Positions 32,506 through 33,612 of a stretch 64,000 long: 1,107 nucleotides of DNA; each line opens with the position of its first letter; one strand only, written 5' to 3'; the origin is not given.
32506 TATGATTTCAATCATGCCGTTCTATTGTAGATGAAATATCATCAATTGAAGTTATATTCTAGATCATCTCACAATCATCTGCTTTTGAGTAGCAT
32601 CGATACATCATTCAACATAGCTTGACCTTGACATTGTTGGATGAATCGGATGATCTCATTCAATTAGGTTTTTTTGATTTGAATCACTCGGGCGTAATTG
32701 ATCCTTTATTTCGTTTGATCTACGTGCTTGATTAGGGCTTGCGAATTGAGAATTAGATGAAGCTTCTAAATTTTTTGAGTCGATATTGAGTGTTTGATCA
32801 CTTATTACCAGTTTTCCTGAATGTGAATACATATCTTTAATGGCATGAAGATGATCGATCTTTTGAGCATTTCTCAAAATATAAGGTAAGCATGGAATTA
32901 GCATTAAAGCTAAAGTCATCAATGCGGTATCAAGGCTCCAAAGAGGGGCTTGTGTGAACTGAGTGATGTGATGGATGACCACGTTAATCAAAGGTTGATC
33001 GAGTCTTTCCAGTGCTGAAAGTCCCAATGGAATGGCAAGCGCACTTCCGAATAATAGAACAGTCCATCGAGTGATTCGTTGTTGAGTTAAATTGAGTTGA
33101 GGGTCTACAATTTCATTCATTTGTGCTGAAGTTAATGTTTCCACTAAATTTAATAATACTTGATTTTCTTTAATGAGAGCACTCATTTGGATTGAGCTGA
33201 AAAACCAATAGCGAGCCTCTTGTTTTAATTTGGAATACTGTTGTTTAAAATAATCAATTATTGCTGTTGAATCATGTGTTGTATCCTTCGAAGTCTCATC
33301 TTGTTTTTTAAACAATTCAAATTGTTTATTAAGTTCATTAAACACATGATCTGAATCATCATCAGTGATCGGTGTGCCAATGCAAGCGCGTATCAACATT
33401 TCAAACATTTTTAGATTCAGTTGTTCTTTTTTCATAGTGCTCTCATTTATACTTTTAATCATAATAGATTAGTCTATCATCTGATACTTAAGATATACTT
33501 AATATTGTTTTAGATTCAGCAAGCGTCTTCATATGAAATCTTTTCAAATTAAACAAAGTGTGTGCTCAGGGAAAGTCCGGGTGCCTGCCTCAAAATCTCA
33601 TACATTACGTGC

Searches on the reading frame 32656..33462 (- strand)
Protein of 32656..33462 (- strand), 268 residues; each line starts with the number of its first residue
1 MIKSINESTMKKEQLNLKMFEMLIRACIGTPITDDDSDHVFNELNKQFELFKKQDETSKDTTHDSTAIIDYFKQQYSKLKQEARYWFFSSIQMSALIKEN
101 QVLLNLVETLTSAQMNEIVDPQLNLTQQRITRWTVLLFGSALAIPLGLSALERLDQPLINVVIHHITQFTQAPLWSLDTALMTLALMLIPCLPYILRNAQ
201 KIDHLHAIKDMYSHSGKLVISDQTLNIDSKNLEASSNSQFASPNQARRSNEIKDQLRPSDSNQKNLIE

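Call 38: search_protein_families(library=pfam, proteins=[window:32656-33462:-], max_evalue=0.001)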
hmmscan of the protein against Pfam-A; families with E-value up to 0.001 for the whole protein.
window:32656-33462:- (268 aa): 0 families

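Call 58: find_encoding_contigs(protein=window:32656-33462:-, flank=2500, max_places=8)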
Protein window:32656-33462:- (268 aa): no gene with exactly this product is on record in the collection.

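Call 59: find_encoding_contigs(protein=window:32656-33435:-, flank=2500, max_places=8)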
Protein window:32656-33435:- (259 aa): 10 contigs read that carry it; 8 places shown.
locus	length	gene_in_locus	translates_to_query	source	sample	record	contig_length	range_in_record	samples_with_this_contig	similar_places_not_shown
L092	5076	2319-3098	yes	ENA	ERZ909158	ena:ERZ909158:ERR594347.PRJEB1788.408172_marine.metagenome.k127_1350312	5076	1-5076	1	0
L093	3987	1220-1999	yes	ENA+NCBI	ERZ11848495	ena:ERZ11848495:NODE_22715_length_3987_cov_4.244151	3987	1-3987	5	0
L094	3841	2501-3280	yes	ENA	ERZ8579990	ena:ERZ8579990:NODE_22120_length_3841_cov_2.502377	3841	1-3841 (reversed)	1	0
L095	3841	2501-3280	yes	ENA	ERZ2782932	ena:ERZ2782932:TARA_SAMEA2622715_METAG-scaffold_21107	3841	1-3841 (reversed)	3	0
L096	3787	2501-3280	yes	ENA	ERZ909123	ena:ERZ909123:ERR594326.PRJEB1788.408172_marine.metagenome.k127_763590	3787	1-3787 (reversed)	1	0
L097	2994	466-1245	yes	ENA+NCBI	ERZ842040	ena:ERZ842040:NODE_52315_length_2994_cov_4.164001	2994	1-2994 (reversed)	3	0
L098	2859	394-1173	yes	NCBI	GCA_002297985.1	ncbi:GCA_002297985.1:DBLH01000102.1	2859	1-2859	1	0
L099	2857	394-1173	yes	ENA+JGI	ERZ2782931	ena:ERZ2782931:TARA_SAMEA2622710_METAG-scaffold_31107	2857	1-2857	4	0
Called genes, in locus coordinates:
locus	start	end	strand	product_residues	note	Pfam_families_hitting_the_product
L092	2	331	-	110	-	?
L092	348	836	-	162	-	PF01202:SKI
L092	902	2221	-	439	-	PF00275:EPSP_synthase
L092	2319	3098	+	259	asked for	-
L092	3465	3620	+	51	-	-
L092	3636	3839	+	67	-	-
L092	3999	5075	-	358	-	?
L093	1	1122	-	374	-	?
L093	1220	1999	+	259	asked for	-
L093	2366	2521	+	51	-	-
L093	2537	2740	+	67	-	-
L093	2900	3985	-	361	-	?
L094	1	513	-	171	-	?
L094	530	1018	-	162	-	PF01202:SKI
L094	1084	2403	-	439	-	PF00275:EPSP_synthase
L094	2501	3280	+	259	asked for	-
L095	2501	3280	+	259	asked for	-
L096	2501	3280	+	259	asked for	-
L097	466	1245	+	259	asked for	-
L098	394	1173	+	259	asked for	-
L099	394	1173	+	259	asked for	-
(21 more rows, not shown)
